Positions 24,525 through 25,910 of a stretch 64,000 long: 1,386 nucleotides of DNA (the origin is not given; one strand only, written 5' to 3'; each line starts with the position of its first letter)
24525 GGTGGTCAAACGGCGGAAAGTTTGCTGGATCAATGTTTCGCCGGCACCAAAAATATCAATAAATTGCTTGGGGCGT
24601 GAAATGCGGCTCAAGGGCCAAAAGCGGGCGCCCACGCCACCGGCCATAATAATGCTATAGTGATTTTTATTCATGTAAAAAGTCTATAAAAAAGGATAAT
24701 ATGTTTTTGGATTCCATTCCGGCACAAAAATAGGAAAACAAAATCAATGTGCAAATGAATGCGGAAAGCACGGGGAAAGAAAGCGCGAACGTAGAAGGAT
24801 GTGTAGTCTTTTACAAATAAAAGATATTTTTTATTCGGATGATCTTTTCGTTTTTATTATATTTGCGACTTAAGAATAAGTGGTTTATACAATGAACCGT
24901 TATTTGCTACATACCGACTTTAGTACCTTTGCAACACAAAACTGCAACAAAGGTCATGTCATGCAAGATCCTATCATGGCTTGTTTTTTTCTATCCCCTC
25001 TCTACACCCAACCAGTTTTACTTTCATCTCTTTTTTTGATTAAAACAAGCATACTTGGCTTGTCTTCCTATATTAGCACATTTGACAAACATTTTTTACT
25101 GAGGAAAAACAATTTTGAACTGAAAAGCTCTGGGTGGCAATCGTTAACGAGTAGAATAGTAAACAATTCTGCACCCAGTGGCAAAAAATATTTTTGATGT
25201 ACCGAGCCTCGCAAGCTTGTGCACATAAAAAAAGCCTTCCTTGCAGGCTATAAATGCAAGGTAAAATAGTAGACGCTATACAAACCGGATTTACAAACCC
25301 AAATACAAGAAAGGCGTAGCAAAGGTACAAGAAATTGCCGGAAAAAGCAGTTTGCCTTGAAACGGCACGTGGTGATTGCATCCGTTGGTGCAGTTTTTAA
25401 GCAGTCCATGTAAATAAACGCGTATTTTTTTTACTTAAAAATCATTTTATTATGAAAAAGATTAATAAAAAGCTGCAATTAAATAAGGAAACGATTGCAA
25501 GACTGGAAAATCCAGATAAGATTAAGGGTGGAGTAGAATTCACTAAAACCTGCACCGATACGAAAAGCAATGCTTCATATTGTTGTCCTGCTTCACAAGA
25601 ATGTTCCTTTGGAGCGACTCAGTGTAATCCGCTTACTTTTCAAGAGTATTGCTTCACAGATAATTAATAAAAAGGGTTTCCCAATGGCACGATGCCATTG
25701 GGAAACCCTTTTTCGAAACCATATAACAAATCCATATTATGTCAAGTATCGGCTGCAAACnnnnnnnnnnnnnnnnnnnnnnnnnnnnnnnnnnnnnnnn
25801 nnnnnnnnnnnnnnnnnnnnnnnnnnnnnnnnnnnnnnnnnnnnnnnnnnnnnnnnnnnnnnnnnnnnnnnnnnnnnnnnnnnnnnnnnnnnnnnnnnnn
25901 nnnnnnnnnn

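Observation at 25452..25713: Intact double-glycine RiPP precursor with lanthipeptide-like core and a dedicated 18-bp terminator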

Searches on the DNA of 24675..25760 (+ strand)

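Call 70: search_rna_families(source=L007, start=9500, end=10330, threshold=evalue, max_evalue=1)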
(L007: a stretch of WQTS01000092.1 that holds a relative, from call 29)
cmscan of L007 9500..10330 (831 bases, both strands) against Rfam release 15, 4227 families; matches with E-value up to 1: 1.
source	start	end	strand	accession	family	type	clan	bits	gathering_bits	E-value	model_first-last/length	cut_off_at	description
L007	9745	9851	-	RF03717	mir-3119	Gene; miRNA;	-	19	80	0.65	1-85/85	no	mir-3119 microRNA precursor family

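Call 71: search_rna_families(source=window, start=24675, end=25760, threshold=evalue, max_evalue=1)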
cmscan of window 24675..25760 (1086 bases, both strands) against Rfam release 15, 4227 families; matches with E-value up to 1: 3.
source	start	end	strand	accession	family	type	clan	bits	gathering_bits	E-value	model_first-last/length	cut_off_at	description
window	25666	25716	-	RF03573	mir-1954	Gene; miRNA;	-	21.4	99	0.094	1-82/82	no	mir-1954 microRNA precursor family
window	25666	25716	+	RF03632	MIR1882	Gene; miRNA;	-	19.3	107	0.66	1-131/131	no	MIR1882 microRNA precursor family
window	25326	25499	+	RF03159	RAGATH-7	Gene; sRNA;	-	16.4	111.8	0.58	1-208/208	no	RAGATH-7 RNA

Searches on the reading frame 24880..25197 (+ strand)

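Call 5: search_protein_families(library=ncbifam, proteins=[window:24880-25197:+], max_evalue=1)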
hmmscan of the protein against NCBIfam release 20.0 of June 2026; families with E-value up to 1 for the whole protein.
window:24880-25197:+ (105 aa): 1 family
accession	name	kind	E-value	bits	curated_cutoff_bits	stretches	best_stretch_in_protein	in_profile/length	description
NF000294.1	Sul1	exception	0.16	11.7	600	1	25-93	167-234/278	sulfonamide-resistant dihydropteroate synthase Sul1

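Call 6: search_protein_families(library=pfam, proteins=[window:24880-25197:+], max_evalue=1)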
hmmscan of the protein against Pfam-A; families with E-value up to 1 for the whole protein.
window:24880-25197:+ (105 aa): 0 families

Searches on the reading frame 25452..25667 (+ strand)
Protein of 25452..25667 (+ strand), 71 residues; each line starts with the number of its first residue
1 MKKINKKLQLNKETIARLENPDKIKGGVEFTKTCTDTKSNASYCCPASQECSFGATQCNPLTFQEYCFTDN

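Call 5: search_protein_families(library=ncbifam, proteins=[window:25452-25667:+], max_evalue=1)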
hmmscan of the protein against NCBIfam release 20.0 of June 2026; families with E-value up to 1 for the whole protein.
window:25452-25667:+ (71 aa): 1 family
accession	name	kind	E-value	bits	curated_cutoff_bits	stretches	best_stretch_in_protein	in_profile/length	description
NF038153.1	lant_leader_L1a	domain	1.7e-06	28.1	22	1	1-19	1-22/32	class I lanthipeptide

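Call 6: search_protein_families(library=pfam, proteins=[window:25452-25667:+], max_evalue=1)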
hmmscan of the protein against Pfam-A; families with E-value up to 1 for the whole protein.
window:25452-25667:+ (71 aa): 0 families

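Call 9: find_homologous_proteins(query=window:25452-25664:+, max_evalue=0.01)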
Query seq(71 aa) (71 aa): 1 proteins with E <= 0.01 among 1 candidates.
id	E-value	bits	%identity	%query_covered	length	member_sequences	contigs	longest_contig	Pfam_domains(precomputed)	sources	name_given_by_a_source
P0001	1.1e-41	157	100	100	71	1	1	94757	-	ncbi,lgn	-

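Call 11: find_encoding_contigs(protein=P0001, flank=10000, max_places=6)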
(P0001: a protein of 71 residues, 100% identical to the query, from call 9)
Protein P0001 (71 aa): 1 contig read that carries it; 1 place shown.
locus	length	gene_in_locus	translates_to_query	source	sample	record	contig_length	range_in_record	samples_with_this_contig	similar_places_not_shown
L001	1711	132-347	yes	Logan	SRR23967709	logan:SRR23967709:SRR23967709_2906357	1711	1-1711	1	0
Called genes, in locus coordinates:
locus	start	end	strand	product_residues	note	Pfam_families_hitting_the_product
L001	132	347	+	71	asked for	-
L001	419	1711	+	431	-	?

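Call 20: search_protein_representatives(protein=window:25452-25664:+)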
Query: 71 residues. Proteins with E-value up to 0.001 (for the whole library): 10; up to 1e-10: 1; up to 1e-30: 1. The best 10 are listed.
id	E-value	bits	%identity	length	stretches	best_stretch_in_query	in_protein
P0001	3.4e-42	157.0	100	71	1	1-71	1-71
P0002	4.7e-05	39.6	57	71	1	6-63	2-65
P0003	6.6e-05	39.1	50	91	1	1-64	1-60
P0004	9.6e-05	38.6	38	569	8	22-42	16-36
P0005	1.3e-04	38.2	57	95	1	2-43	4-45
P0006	3.7e-04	36.7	57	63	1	6-47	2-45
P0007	5.7e-04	36.1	33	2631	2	5-43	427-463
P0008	5.9e-04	36.1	46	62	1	1-54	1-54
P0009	6.9e-04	35.9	58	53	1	1-45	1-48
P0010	7.2e-04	35.8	46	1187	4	21-48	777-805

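Call 23: find_encoding_contigs(protein=P0002, flank=10000, max_places=4)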
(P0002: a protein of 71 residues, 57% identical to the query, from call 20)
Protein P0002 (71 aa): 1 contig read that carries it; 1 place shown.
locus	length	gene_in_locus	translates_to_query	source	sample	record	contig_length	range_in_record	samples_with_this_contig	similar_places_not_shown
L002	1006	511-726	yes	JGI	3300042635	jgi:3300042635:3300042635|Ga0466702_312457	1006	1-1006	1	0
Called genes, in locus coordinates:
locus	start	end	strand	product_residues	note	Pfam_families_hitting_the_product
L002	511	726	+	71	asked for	-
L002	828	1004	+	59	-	?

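Call 29: find_related_loci(query=A1, collection=genome_contigs, flank=10000)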
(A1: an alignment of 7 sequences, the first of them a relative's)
Query A1 (71 aa) in genome_contigs; peptide patterns used: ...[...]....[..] (x = any residue, [..] = any of these).
142 stretches matched a pattern; 13 encode a relative of the query (tblastn E <= 1e-3); 12 distinct loci.
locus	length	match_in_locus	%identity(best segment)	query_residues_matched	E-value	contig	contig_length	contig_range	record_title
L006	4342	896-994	67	2-34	1e-9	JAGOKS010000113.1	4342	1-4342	MAG: Bacteroidales bacterium isolate Go_SlDig_bin_369 Go_SlDig_71430_length_4342_cov_7.254330, whole genome shotgun sequ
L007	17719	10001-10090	70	6-35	7e-9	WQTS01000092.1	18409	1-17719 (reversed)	MAG: Bacteroidetes bacterium isolate Cu122P1bin21 JGI20163J26743_11538313, whole genome shotgun sequence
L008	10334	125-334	44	5-68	6e-9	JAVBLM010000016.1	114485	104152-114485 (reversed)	MAG: Bacteroidales bacterium isolate EPI_MAG_00023 c_000000059409, whole genome shotgun sequence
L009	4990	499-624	58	1-36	3e-8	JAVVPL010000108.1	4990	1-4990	MAG: Bacteroidales bacterium isolate CGS10Y1-bin3 NODE_18618_length_4990_cov_4.711651, whole genome shotgun sequence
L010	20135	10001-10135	42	5-54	8e-6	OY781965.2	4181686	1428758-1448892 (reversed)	MAG: Bacteroidales bacterium isolate 351424ce-103a-4fdb-9a77-f202f7f12de1 genome assembly, chromosome: 1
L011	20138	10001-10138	45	1-45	1e-5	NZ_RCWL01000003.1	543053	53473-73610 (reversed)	Gynurincola endophyticus strain HBUM179779 Scaffold3, whole genome shotgun sequence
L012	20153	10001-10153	43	3-58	1e-5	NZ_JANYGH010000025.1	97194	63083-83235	MAG: Mucilaginibacter sp. isolate 341R_metabinner_11 341R_k141_537844, whole genome shotgun sequence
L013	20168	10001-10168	39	3-59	2e-5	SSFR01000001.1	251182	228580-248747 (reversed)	MAG: Pedobacter sp. isolate Bin_56_2 c_000000063614, whole genome shotgun sequence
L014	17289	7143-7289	41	3-51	3e-5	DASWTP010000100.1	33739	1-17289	MAG TPA_asm: Chryseosolibacter sp. isolate SMAG_U3578 k141_149560, whole genome shotgun sequence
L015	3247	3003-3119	42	5-45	4e-5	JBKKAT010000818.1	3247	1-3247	MAG: Acidobacteriota bacterium isolate swi_bin.31 k127_6284076, whole genome shotgun sequence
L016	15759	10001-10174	40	8-58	8e-5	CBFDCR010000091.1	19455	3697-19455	MAG TPA_asm: uncultured bacterium isolate SRR26215683_binner23_Refined_38 genome assembly, contig: ERZ25073488.814, whol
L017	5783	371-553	38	2-67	2e-4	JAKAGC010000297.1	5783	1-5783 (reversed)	MAG: Acidobacteria bacterium isolate WY2.bin142 NODE_26323_length_5783_cov_1.097242, whole genome shotgun sequence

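Call 58: predict_structure(alignment_id=A2)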
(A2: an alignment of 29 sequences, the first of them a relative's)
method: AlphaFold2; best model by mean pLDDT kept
length: 445 residues; sequences in the alignment: 29
mean_pLDDT: 84.8   pTM: 0.66
mean pLDDT of the five models: 84.8, 84.2, 84.2, 83.2, 83.1
residues with pLDDT >= 90: 257; 70-90: 117; 50-70: 39; < 50: 32
segments of 3 or more residues with pLDDT < 50: 1-3, 17-23, 283-302
pLDDT, mean of each block of 10 residues (from residue 1): 49 49 72 94 95 93 93 93 93 84 92 61 79 91 93 91 90 90 91 89 74 86 95 93 97 96 92 78 40 44 68 85 97 96 97 91 93 96 94 96 91 95 84 72 90
secondary structure, 60 per line:
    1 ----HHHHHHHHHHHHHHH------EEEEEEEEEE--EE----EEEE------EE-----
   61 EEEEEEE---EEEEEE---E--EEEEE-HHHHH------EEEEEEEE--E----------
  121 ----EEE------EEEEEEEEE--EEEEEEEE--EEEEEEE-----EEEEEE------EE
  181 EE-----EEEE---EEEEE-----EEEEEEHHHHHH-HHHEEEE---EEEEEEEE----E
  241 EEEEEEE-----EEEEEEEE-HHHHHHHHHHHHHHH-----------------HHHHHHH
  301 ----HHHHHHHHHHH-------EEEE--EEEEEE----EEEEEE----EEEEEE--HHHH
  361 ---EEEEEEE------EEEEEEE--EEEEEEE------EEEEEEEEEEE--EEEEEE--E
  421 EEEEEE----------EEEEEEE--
elements in order: H5-19 E26-35 E44-47 E61-67 E71-76 E83-87 H89-93 E100-107 E125-127 E134-142 E145-152 E155-161 E167-172 E179-182 E188-191 E195-199 E205-210 H211-216 E221-224 E228-235 E240-247 E253-260 H262-276 H294-300 H305-315 E323-326 E329-334 E339-344 E349-354 H357-360 E364-370 E377-383 E386-392 E399-409 E412-417 E420-426 E437-443

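Call 60: search_protein_families(library=pfam, proteins=[L010:14897-15808:+, L010:10333-11337:+, L009:739-2103:+], max_evalue=0.01)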
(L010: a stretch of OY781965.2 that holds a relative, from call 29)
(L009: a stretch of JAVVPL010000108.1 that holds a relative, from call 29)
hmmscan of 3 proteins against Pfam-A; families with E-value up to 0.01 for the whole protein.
L010:14897-15808:+ (304 aa): 1 family
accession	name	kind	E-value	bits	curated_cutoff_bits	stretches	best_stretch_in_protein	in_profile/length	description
PF14028.11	Lant_dehydr_C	-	1.2e-70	239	24.4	1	18-284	1-255/255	Lantibiotic biosynthesis dehydratase C-term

L010:10333-11337:+ (335 aa): 1 family
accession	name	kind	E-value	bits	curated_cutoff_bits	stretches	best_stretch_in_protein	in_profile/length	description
PF03572.23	Peptidase_S41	-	1e-23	84.2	24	1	113-316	1-165/165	Peptidase family S41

L009:739-2103:+ (455 aa): 1 family
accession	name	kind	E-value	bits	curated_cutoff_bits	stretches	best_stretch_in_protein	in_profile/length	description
PF05139.19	Erythro_esteras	-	1.3e-12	48.5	26.4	1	106-425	2-325/358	Erythromycin esterase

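Call 61: fold_search(model_id=the predicted structure, library=pdb)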
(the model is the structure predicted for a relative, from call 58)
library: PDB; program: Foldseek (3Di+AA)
matches with E <= 10: 1586; with E <= 0.001: 543
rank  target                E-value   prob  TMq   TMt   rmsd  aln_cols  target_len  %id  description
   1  9n73_LI               5.8e-10  1.00  0.26  0.21  28.6       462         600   11  SSU processome maturation and disassembly, State G (released 2025-10-29)
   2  9m59_A                4.2e-08  1.00  0.31  0.32  17.4       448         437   10  Cu/Zn-superoxide dismutase from Deinococcus radiodurans (Calcium-bound) (released 2025-09-24)
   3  9m58_B                5.8e-08  1.00  0.31  0.34  18.3       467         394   10  Cu/Zn-superoxide dismutase from Deinococcus radiodurans (Calcium-free) (released 2025-09-24)
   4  3vh0_A                6.1e-08  1.00  0.31  0.40  13.8       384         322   11  Crystal structure of E. coli YncE complexed with DNA (released 2011-11-16)
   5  3no2                  1.3e-07  1.00  0.19  0.26  30.5       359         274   10  Crystal structure of a protein of unknown function (BACCAC_01654) from Bacteroides caccae at 1.35 A resolution (released 2010-07-28)
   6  1q7f_B                1.5e-07  1.00  0.33  0.47   6.9       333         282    7  Brain Tumor NHL domain (released 2003-10-21)
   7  6fq3_A                1.5e-07  1.00  0.33  0.36  23.4       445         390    9  Crystal structure of Danio rerio Lin41 filamin-NHL domains in complex with lin-29A 5'UTR 13mer RNA (released 2018-05-09)
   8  9m58_A                1.7e-07  1.00  0.31  0.33  18.9       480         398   10  Cu/Zn-superoxide dismutase from Deinococcus radiodurans (Calcium-free) (released 2025-09-24)
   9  3g4e_A                2.5e-07  1.00  0.30  0.40  10.8       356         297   11  Crystal structure of human senescence marker protein-30(SMP30)(Calcium bound) (released 2010-02-02)
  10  7qrv_A                2.8e-07  1.00  0.31  0.44   9.4       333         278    6  Crystal structure of NHL domain of TRIM2 (full C-terminal) (released 2022-05-04)
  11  3nol                  3.1e-07  1.00  0.22  0.34  10.1       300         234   13  Crystal structure of Zymomonas mobilis Glutaminyl Cyclase (trigonal form) (released 2010-11-03)
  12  8r50_A                3.1e-07  1.00  0.18  0.05  35.6       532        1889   11  Mouse teneurin-3 compact dimer - A1B1 isoform (released 2024-05-08)
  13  8r51_A                3.1e-07  1.00  0.17  0.05  35.6       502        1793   12  Mouse teneurin-3 non-compact subunit - A1B1 isoform (released 2024-05-08)
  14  2z2p_A                3.5e-07  1.00  0.27  0.37  10.3       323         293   12  Crystal Structure of catalytically inactive H270A virginiamycin B lyase from Staphylococcus aureus with Quinupristin (released 2007-06-19)
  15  2p4o                  3.6e-07  1.00  0.32  0.42   9.0       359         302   10  CRYSTAL STRUCTURE OF A PUTATIVE LACTONASE OF THE SMP-30/GLUCONOLACTONASE/LRE-LIKE REGION FAMILY (NPUN_F0524) FROM NOSTOC (released 2007-04-17)
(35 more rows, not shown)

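Call 67: search_protein_families(library=pfam, proteins=[L007:12919-14085:+, L006:1197-3881:+, L007:10331-11314:+, L007:11543-12721:+], max_evalue=0.001)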
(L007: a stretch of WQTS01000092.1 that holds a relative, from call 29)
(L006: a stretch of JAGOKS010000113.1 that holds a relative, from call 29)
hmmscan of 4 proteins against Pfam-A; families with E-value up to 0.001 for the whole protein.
L007:12919-14085:+ (389 aa): 2 families
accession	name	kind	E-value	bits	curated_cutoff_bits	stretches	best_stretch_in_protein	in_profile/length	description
PF07670.19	Gate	-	1.9e-38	131.5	29.6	2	213-360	1-104/104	Nucleoside recognition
PF07664.17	FeoB_C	-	1.3e-06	28.5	26.6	1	156-207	1-53/54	Ferrous iron transport protein B C terminus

L006:1197-3881:+ (895 aa): 2 families
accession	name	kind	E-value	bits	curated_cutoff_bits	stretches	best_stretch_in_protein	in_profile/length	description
PF03572.23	Peptidase_S41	-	9.4e-14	51.8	24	1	707-870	2-165/165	Peptidase family S41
PF22028.2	DUF6934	-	1.9e-05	25.2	27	0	15-60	31-76/145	Family of unknown function (DUF6934)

L007:10331-11314:+ (328 aa): 3 families
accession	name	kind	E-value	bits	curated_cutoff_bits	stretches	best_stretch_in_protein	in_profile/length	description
PF03781.23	FGE-sulfatase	-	7.1e-45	154.1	23.3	1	111-326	4-254/255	Sulfatase-modifying factor enzyme 1-like domain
PF02368.24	Big_2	-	5.8e-16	58.6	22.8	1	25-101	1-78/79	Bacterial Ig-like domain (group 2)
PF21461.3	HL_N-beta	-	0.00057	20.1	27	0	62-94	16-47/57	Hyaluronate lyase, N-terminal beta-sheet domain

L007:11543-12721:+ (393 aa): 1 family
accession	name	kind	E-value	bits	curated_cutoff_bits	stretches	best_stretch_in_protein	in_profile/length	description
PF05147.19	LANC_like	-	5.5e-36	124.3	23.2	1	22-391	7-350/350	Lanthionine synthetase C-like protein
